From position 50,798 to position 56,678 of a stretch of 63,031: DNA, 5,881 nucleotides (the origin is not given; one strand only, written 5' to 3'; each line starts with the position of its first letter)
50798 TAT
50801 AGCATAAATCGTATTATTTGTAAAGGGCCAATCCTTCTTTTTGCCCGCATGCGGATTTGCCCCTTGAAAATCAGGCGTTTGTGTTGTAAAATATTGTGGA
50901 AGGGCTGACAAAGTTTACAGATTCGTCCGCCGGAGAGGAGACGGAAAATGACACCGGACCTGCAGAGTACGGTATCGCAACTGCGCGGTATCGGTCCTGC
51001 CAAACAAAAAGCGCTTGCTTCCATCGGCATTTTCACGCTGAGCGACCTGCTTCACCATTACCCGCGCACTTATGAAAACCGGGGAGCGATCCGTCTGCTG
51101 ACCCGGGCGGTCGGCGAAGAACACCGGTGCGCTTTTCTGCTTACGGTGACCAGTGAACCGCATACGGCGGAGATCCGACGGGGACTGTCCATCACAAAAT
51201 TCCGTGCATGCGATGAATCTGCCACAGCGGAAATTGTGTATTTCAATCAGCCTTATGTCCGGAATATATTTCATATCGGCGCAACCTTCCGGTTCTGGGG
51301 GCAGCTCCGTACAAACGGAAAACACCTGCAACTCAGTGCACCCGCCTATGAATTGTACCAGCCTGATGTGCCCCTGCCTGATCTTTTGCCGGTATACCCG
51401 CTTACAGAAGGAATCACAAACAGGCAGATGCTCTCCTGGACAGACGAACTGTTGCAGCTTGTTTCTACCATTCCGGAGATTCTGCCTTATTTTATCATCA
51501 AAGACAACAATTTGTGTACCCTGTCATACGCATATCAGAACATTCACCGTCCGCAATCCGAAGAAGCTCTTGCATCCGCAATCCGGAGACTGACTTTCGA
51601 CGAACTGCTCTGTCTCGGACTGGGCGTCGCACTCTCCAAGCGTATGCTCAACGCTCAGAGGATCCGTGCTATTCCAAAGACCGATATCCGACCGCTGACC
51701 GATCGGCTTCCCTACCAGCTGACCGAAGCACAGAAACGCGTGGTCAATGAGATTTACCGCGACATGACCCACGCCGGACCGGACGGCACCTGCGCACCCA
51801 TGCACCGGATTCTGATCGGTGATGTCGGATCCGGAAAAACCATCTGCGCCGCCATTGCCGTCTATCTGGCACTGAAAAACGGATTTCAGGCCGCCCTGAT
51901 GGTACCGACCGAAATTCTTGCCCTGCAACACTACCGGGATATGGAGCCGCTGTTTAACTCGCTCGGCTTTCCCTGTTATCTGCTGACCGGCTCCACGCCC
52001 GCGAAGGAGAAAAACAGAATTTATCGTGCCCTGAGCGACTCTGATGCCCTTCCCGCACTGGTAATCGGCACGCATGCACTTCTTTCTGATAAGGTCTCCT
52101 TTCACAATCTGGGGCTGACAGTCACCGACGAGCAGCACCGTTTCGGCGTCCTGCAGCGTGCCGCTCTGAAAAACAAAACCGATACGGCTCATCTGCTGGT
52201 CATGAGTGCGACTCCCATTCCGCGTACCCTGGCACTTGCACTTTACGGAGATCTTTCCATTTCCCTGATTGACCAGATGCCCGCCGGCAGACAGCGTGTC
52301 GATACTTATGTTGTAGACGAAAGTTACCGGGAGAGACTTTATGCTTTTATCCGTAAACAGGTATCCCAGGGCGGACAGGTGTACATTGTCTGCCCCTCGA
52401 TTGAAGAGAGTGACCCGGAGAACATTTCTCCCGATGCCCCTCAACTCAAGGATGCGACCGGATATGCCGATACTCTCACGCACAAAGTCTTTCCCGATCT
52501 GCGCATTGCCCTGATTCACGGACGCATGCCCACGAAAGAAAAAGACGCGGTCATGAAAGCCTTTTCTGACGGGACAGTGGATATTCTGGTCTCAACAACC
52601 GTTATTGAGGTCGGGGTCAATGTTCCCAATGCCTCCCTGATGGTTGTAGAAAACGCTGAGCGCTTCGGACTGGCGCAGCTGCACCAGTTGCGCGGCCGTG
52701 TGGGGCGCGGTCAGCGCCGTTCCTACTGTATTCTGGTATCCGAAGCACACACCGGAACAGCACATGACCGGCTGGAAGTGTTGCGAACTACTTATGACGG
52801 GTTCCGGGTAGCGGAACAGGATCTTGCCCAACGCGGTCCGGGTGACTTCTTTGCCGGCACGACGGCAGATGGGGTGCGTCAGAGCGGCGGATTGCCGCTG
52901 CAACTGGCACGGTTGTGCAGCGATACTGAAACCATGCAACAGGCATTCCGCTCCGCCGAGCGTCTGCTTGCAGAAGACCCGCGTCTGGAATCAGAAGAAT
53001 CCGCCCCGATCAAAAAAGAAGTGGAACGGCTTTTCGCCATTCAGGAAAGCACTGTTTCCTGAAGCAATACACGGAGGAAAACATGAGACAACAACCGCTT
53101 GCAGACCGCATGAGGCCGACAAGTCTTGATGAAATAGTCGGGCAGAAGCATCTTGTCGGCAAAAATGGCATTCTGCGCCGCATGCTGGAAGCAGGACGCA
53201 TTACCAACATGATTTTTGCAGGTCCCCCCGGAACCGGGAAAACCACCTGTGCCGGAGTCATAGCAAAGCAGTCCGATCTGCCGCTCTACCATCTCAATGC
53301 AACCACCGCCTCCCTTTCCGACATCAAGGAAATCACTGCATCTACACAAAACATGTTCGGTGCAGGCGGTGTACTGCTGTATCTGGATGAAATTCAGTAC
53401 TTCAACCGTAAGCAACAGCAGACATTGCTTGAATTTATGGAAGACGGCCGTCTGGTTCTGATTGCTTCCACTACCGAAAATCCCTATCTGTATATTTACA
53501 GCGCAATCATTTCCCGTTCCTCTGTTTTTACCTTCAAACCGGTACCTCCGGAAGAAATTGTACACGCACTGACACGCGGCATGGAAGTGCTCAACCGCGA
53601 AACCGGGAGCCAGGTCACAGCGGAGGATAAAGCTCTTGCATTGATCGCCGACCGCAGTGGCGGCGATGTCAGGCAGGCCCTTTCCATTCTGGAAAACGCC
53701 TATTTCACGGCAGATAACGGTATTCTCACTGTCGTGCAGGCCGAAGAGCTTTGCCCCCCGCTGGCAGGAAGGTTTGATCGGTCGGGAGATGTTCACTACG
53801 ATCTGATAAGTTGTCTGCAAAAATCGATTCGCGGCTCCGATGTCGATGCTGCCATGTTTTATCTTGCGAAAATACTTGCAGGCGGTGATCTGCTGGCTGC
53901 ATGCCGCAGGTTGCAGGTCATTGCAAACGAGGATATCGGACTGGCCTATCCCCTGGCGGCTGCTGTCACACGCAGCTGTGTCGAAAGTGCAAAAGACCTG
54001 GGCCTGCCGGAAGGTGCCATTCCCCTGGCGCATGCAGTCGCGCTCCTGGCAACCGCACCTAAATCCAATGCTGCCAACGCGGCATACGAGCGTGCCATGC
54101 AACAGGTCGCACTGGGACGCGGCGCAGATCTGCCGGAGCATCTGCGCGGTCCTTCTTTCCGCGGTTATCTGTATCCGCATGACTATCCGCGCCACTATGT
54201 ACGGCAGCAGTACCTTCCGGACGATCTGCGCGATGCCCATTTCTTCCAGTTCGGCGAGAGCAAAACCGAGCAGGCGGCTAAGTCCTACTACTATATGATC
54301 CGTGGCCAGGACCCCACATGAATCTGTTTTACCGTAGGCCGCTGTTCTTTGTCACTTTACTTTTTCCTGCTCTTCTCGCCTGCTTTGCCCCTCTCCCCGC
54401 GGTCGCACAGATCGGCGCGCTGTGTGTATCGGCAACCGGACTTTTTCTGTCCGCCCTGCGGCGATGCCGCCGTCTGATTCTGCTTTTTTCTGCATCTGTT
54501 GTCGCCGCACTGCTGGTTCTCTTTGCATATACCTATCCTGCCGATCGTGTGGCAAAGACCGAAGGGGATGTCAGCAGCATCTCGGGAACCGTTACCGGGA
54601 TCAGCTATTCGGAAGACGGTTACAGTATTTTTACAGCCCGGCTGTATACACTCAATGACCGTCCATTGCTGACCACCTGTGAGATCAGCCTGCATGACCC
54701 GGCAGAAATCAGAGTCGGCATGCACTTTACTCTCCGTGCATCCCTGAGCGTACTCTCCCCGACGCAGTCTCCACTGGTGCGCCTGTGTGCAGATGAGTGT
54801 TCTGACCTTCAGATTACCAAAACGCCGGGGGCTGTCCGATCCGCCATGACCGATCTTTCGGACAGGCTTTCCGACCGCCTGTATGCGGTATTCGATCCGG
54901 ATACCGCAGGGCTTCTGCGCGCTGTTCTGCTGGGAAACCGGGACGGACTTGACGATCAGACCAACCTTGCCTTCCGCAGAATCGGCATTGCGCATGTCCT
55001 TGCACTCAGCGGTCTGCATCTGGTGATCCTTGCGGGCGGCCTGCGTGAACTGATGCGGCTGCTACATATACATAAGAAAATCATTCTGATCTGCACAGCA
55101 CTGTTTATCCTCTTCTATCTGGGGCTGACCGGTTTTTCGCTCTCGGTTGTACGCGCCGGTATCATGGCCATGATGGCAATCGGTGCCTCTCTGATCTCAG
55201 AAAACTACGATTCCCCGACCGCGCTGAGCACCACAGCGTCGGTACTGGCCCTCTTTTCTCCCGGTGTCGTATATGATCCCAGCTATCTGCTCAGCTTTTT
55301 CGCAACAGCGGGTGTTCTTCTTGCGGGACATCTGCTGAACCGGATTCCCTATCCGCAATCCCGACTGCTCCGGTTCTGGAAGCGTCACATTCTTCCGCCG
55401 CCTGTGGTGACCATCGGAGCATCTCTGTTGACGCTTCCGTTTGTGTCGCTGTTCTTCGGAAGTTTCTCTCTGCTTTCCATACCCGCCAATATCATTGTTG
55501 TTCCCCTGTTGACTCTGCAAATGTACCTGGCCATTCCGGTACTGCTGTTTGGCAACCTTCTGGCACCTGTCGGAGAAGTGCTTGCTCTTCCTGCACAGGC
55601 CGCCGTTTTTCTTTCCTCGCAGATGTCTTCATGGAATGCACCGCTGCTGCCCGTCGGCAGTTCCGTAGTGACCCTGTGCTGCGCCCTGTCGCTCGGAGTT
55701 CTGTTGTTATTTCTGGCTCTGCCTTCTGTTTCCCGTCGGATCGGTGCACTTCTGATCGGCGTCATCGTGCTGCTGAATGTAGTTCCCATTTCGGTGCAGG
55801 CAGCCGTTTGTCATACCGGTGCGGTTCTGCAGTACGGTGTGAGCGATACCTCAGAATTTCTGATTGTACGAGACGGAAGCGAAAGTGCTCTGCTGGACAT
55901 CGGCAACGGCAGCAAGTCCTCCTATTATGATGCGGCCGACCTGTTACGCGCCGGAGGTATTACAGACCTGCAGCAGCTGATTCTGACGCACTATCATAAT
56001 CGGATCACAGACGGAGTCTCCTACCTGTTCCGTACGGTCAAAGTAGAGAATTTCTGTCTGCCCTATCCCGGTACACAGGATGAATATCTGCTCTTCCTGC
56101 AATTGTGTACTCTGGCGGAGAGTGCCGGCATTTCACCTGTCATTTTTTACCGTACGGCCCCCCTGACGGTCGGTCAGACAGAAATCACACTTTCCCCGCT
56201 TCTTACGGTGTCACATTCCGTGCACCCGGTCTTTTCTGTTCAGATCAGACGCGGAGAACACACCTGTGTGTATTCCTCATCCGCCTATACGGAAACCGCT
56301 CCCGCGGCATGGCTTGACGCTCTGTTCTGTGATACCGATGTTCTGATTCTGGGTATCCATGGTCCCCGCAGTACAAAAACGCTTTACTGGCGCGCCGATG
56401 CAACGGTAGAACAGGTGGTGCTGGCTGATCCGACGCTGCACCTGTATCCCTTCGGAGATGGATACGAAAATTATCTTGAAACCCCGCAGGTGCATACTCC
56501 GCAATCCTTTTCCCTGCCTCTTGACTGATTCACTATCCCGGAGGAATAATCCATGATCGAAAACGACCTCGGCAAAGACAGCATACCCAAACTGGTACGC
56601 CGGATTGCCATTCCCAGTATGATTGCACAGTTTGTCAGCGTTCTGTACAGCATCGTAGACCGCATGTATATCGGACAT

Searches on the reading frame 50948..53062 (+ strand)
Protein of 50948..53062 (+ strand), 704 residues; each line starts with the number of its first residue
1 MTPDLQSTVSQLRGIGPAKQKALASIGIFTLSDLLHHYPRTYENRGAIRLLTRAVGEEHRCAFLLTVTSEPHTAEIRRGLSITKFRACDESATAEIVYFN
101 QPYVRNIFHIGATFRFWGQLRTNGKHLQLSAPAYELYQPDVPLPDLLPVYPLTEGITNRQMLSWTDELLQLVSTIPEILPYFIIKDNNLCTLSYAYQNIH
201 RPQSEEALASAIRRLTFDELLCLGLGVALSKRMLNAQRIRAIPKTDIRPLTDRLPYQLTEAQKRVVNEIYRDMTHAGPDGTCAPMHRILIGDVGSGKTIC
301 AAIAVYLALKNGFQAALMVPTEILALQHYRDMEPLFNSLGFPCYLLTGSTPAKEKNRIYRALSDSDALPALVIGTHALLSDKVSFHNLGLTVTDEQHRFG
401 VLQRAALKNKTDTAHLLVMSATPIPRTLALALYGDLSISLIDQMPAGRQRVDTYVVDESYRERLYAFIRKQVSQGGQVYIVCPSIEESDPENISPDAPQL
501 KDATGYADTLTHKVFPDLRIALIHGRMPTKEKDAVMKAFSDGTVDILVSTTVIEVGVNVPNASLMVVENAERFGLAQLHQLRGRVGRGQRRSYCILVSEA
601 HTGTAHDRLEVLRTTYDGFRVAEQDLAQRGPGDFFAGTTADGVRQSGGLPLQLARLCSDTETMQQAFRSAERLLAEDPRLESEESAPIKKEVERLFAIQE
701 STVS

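Call 50: search_protein_families(library=pfam, proteins=[window:50948-53062:+], max_evalue=0.00001)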
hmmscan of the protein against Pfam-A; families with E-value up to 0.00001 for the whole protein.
window:50948-53062:+ (704 aa): 5 families
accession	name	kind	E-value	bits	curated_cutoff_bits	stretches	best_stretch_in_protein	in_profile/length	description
PF00270.35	DEAD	-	1.9e-22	80.2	26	1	259-428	1-164/167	DEAD/DEAH box helicase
PF00271.37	Helicase_C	-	1.9e-22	80.1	23.5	1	464-587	6-108/110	Helicase conserved C-terminal domain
PF17191.10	RecG_wedge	-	7.1e-15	55.4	23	1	13-163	6-153/162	RecG wedge domain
PF04851.21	ResIII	-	9.9e-10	39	22.5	1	257-423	3-162/164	Type III restriction enzyme, res subunit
PF19833.4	RecG_dom3_C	-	1.5e-09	38.2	26.8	1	615-696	1-77/87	ATP-dependent DNA helicase RecG, domain 3, C-terminal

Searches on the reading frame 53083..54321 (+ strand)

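Call 50: search_protein_families(library=pfam, proteins=[window:53083-54321:+], max_evalue=0.00001)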
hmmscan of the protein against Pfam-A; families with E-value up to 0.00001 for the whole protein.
window:53083-54321:+ (412 aa): 5 families
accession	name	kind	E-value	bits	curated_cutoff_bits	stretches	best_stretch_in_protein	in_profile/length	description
PF12002.13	MgsA_C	-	7.6e-49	166.2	27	1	251-404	1-164/167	MgsA AAA+ ATPase C terminal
PF16193.11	AAA_assoc_2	-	4.9e-17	62.4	34.3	1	176-250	3-81/81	AAA C-terminal domain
PF00004.35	AAA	-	8.3e-12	46.1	21.2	1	43-148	1-125/131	ATPase family associated with various cellular activities (AAA)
PF05496.18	RuvB_N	-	1.9e-10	41.2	27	1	10-128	1-117/159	Holliday junction DNA helicase RuvB P-loop domain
PF14532.12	Sigma54_activ_2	-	5.5e-07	30.3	25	1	40-130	21-107/138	Sigma-54 interaction domain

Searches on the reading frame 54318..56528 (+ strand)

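Call 50: search_protein_families(library=pfam, proteins=[window:54318-56528:+], max_evalue=0.00001)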
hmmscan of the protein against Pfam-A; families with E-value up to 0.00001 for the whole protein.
window:54318-56528:+ (736 aa): 1 family
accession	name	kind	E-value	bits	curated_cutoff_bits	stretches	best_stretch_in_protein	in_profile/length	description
PF03772.21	Competence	-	2.6e-47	161.9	23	1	204-467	2-266/270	Competence protein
